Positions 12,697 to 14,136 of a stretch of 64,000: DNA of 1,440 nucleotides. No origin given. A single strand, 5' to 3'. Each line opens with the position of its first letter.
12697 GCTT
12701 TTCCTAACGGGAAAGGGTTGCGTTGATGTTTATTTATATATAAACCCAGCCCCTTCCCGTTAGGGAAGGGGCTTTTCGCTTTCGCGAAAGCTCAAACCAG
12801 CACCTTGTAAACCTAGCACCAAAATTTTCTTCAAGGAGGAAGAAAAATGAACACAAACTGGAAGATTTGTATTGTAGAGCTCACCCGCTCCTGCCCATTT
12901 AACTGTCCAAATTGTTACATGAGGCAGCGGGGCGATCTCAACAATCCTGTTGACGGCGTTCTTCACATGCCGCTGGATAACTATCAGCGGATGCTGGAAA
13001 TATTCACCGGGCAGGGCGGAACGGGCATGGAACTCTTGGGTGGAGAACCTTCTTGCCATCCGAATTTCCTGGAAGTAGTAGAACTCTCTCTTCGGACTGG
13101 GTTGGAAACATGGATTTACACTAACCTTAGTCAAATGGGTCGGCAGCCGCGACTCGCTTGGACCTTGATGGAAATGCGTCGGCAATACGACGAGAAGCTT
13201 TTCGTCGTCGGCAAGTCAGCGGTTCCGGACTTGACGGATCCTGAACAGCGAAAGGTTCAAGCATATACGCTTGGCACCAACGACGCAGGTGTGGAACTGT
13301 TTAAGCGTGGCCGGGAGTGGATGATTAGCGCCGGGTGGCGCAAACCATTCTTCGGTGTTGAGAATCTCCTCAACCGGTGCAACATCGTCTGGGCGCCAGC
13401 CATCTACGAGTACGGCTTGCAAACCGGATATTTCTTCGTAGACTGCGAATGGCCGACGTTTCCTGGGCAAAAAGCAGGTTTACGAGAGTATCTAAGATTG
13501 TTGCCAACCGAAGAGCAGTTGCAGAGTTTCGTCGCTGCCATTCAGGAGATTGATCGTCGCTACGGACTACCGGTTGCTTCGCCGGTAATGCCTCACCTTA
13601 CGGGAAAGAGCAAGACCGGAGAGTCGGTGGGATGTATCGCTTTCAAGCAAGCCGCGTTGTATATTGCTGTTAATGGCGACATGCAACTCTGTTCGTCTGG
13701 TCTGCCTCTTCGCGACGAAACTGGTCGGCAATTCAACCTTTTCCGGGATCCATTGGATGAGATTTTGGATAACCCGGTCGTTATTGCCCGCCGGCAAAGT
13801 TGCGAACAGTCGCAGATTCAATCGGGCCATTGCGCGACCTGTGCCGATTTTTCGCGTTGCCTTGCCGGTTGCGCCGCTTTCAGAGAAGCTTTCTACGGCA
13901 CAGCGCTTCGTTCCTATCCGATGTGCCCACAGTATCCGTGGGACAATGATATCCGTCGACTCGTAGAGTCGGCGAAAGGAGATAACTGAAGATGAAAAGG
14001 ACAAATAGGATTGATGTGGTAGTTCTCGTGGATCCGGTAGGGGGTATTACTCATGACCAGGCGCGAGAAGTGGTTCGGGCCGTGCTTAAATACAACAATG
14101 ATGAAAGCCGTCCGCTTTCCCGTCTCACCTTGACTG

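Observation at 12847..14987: GC-rich two-gene cassette: radical SAM/SPASM enzyme plus a SPASM-only, cluster-motif-less paralogue, with no visible substrate peptide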

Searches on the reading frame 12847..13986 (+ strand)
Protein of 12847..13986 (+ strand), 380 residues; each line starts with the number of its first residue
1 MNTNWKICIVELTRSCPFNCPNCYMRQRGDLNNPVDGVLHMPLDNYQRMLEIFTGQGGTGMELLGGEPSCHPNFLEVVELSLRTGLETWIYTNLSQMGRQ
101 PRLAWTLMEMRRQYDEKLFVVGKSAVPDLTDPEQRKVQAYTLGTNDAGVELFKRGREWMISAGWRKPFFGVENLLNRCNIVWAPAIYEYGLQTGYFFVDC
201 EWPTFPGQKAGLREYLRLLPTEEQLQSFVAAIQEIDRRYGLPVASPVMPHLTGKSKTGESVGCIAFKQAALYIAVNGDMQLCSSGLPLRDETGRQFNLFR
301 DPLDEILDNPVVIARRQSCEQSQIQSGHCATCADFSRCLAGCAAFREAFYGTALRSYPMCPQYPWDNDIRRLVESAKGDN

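Call 3: search_protein_families(library=ncbifam, proteins=[window:12847-13986:+], max_evalue=0.01)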
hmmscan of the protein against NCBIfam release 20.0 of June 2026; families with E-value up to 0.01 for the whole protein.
window:12847-13986:+ (380 aa): 16 families
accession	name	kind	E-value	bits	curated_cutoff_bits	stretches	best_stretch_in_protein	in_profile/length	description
TIGR04303.1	GeoRSP_rSAM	equivalog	1.9e-10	40.9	400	1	216-353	190-317/325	GeoRSP system radical SAM/SPASM protein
NF045574.1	sacti_mat_StsB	exception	3.8e-07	29.3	625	1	12-110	102-193/466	StsB family radical SAM/SPASM domain sactipeptide maturase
TIGR02109.1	PQQ_syn_pqqE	equivalog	5.9e-06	25.4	381.35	1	9-94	10-86/358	pyrroloquinoline quinone biosynthesis protein PqqE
TIGR04317.1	W_rSAM_matur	equivalog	1.4e-05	24.4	380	1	6-93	4-87/349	tungsten cofactor oxidoreductase radical SAM maturase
NF038283.1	viperin_w_prok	equivalog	2.5e-05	23.6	180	1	12-100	8-98/281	viperin family antiviral radical SAM protein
NF045646.2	rSAM_Se_TrsS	equivalog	7.7e-05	21.4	490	1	8-104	88-180/441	radical SAM (seleno)protein TrsS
TIGR04251.1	SCM_rSAM_ScmF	equivalog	0.00012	21.6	400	1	11-93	9-89/353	SynChlorMet cassette radical SAM/SPASM protein ScmF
TIGR03962.1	mycofact_rSAM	equivalog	0.0003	20.1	265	0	7-96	12-96/339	mycofactocin radical SAM maturase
TIGR04545.1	rSAM_ahbD_hemeb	equivalog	0.00045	19.8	500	0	271-361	256-336/339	heme b synthase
TIGR04085.1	rSAM_more_4Fe4S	domain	0.00069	20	27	1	266-355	4-87/93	SPASM domain-containing protein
NF012164.0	AlbA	equivalog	0.00087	17.8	850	1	10-119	117-214/442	subtilosin maturase AlbA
TIGR02666.1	moaA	equivalog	0.0011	18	284.05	1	11-79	15-81/336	GTP 3',8-cyclase MoaA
TIGR04546.1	rSAM_ahbC_deAc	equivalog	0.0027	16.6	650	0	8-96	41-124/390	12,18-didecarboxysiroheme deacetylase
TIGR04167.1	rSAM_SeCys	equivalog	0.0039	16.5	300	1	6-98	8-94/303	arsenosugar biosynthesis radical SAM (seleno)protein ArsS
TIGR02491.1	NrdG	equivalog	0.0063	16.5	126.1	1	14-92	23-103/154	anaerobic ribonucleoside-triphosphate reductase activating protein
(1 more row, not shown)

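Call 4: search_protein_families(library=pfam, proteins=[window:12847-13986:+], max_evalue=0.01)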
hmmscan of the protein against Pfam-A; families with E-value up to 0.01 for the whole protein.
window:12847-13986:+ (380 aa): 2 families
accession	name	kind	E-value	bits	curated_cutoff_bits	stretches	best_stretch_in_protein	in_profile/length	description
PF04055.27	Radical_SAM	-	2.6e-06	28.1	29.5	1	10-94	1-86/166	Radical SAM superfamily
PF13353.11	Fer4_12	-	0.00065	20.5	22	1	14-83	13-79/137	4Fe-4S single cluster domain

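Call 5: find_homologous_proteins(query=window:12847-13986:+)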
Query window:12847-13986:+ (380 aa): 4 proteins with E <= 0.001 among 2623 candidates.
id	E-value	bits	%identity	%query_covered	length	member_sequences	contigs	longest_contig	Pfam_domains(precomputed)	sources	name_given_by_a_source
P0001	4.4e-268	906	100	100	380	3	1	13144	PF04055.28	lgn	-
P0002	1.1e-182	625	69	97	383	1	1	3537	PF04055.28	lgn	-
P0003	9.5e-174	596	65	99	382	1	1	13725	PF04055.28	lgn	-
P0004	1.0e-83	299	44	96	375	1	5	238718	PF04055.28,PF13353.12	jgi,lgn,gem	-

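Call 7: find_encoding_contigs(protein=P0004, flank=10000, max_places=6)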
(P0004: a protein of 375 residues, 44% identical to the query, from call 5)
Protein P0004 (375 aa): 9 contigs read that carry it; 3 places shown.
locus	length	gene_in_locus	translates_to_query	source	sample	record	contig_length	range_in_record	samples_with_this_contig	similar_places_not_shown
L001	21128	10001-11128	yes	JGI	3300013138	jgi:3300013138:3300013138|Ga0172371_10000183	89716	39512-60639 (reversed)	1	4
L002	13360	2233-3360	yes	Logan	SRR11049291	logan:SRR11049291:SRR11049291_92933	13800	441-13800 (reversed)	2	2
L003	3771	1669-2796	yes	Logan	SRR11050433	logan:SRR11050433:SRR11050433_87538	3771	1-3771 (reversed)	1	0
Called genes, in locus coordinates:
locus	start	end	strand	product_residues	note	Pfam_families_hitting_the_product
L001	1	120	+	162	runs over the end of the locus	PF00430:ATP-synt_B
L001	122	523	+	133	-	PF00213:OSCP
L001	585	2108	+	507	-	PF02874:ATP-synt_ab_N, PF00006:ATP-synt_ab, PF00306:ATP-synt_ab_C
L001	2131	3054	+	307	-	PF00231:ATP-synt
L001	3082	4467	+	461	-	PF02874:ATP-synt_ab_N, PF00006:ATP-synt_ab, PF22919:ATP-synt_VA_C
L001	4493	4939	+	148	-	PF02823:ATP-synt_DE_N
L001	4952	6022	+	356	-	PF20686:CsoSCA_cat (faint)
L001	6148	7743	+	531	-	-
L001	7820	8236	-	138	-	PF01814:Hemerythrin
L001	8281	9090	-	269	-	PF02673:BacA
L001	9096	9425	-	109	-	PF03819:MazG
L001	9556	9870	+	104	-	PF01371:Trp_repressor, PF13384:HTH_23, PF13936:HTH_38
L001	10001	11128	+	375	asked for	PF04055:Radical_SAM, PF13353:Fer4_12 (weak)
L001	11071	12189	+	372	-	-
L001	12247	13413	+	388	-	PF00155:Aminotran_1_2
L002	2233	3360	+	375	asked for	PF04055:Radical_SAM, PF13353:Fer4_12 (weak)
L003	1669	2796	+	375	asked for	PF04055:Radical_SAM, PF13353:Fer4_12 (weak)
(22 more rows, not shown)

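Call 8: find_encoding_contigs(protein=P0003, flank=10000, max_places=4)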
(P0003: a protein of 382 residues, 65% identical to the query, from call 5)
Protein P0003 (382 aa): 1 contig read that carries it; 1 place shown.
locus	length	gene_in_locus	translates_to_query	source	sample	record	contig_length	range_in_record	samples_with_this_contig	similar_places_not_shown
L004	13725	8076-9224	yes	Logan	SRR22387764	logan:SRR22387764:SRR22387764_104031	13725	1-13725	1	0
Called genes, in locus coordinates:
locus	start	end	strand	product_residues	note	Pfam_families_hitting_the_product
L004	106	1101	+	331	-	PF01408:GFO_IDH_MocA, PF03807:F420_oxidored (weak), PF22725:GFO_IDH_MocA_C3 (faint)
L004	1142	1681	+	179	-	-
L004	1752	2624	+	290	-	PF02906:Fe_hyd_lg_C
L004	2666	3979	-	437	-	PF00772:DnaB, PF13481:AAA_25, PF03796:DnaB_C, PF06745:ATPase (weak)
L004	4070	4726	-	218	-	PF13483:Lactamase_B_3, PF12706:Lactamase_B_2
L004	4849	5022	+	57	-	-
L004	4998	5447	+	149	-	PF00293:NUDIX, PF14815:NUDIX_4 (weak)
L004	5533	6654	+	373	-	PF01321:Creatinase_N, PF00557:Peptidase_M24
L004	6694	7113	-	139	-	-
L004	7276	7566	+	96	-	PF01371:Trp_repressor, PF13384:HTH_23 (weak)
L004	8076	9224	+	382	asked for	PF04055:Radical_SAM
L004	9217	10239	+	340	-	-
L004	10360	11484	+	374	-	PF00155:Aminotran_1_2, PF00266:Aminotran_5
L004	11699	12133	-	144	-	-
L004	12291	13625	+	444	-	PF00152:tRNA-synt_2 (weak), PF13393:tRNA-synt_His, PF01409:tRNA-synt_2d (faint), PF00587:tRNA-synt_2b, PF03129:HGTP_anticodon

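Call 9: find_encoding_contigs(protein=P0002, flank=10000, max_places=4)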
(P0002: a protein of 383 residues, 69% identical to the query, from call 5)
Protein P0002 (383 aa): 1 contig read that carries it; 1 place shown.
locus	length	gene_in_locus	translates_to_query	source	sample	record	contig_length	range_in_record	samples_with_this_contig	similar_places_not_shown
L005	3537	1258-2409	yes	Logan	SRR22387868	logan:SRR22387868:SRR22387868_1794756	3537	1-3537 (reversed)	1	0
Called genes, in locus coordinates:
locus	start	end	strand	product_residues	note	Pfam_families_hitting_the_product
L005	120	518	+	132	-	PF00383:dCMP_cyt_deam_1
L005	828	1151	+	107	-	PF01371:Trp_repressor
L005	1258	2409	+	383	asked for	PF04055:Radical_SAM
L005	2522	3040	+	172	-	-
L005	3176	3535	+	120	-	?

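Call 21: search_solved_structures(query=A1, max_evalue=1)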
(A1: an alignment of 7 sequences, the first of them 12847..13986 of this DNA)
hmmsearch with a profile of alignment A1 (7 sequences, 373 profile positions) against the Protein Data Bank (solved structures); distinct sequences matched with E-value up to 1: 35.
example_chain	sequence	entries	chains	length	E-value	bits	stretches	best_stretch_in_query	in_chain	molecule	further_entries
6c8v_A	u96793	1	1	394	1.1e-11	47.2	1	7-367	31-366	Coenzyme PQQ synthesis protein E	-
5v1q_A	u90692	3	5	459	8.6e-10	41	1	12-95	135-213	Radical SAM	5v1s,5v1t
7vob_C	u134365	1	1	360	1.6e-06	30.3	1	4-98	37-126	Cytosylglucuronate decarboxylase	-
7voc_C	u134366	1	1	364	1.6e-06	30.2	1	4-98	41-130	Cytosylglucuronate decarboxylase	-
9gm3_A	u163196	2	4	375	1.7e-05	26.9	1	5-67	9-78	ChlB radical SAM domain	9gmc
7tol_A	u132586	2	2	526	5.7e-05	25.1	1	8-90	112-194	glycerol dibiphytanyl glycerol tetraether - macrocyclic archaeol synthase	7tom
4k36_A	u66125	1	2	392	0.00013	24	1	7-105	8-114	Anaerobic sulfatase-maturating enzyme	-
4k37_A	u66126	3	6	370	0.00013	23.9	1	7-105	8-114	Anaerobic sulfatase-maturating enzyme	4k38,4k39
5wgg_A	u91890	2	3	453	0.00016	23.7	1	6-72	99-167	Radical SAM domain protein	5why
6efn_A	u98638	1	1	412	0.00053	22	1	6-100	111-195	Sporulation killing factor maturation protein SkfB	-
2fb2_A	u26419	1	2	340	0.0034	19.3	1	8-78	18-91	Molybdenum cofactor biosynthesis protein A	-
9dfu_A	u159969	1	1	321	0.0035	19.3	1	10-78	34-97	Radical SAM core domain-containing protein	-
1tv7_A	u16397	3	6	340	0.0044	19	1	8-78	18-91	Molybdenum cofactor biosynthesis protein A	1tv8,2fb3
9dfn_A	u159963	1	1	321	0.005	18.8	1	11-78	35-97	Radical SAM core domain-containing protein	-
6b4c_A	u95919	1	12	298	0.0077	18.1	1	11-79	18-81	Viperin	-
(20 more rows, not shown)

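Call 50: find_related_loci(query=A1, collection=metagenome_contigs, flank=4000)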
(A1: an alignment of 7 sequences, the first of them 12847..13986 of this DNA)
Query A1 (380 aa) in metagenome_contigs; peptide patterns used: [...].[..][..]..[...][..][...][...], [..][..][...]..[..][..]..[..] (x = any residue, [..] = any of these).
235 stretches matched a pattern; 60 encode a relative of the query (tblastn E <= 1e-3); 60 distinct loci.
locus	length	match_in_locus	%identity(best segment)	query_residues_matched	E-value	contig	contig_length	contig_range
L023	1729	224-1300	42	1-365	3e-100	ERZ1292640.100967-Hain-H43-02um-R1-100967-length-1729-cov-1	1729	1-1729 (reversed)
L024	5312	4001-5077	43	1-365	6e-93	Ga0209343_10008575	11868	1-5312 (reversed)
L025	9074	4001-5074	44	1-365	4e-88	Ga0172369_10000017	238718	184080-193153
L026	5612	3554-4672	39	1-378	1e-85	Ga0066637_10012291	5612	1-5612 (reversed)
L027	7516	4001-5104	40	4-377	1e-86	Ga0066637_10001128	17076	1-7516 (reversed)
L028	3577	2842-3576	38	2-252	1e-52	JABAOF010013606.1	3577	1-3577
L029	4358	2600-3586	27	3-361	8e-39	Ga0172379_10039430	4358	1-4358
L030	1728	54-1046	29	3-365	6e-38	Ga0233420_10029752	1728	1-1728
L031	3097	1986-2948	27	9-361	6e-37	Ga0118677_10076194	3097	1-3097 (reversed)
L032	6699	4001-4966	29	9-361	2e-36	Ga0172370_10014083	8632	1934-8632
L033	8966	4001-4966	28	9-361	2e-36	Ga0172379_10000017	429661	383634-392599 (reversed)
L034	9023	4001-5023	30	9-375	3e-36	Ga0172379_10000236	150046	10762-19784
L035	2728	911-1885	28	6-361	5e-36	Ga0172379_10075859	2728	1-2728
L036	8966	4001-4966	28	9-361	9e-36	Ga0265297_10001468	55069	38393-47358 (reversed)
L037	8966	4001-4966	28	9-361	1e-35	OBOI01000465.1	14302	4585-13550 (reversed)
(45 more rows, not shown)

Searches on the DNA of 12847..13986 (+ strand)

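Call 44: search_rna_families(sources=[L001, L004, L007, L009, L011, L006], threshold=gathering)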
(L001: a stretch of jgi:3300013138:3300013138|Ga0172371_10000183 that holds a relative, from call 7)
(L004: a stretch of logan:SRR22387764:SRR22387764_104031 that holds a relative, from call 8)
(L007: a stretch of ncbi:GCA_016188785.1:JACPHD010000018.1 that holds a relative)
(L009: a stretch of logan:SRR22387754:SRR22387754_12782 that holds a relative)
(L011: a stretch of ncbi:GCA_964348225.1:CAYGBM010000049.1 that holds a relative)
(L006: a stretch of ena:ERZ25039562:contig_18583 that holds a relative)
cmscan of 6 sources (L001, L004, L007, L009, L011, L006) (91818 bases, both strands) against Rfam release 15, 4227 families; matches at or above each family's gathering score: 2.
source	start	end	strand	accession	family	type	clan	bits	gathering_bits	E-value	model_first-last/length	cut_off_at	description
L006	3084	3155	+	RF00005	tRNA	Gene; tRNA;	CL00001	69.3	29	7.2e-13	1-71/71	no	tRNA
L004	7866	7938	+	RF00005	tRNA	Gene; tRNA;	CL00001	61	29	1.4e-10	1-71/71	no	tRNA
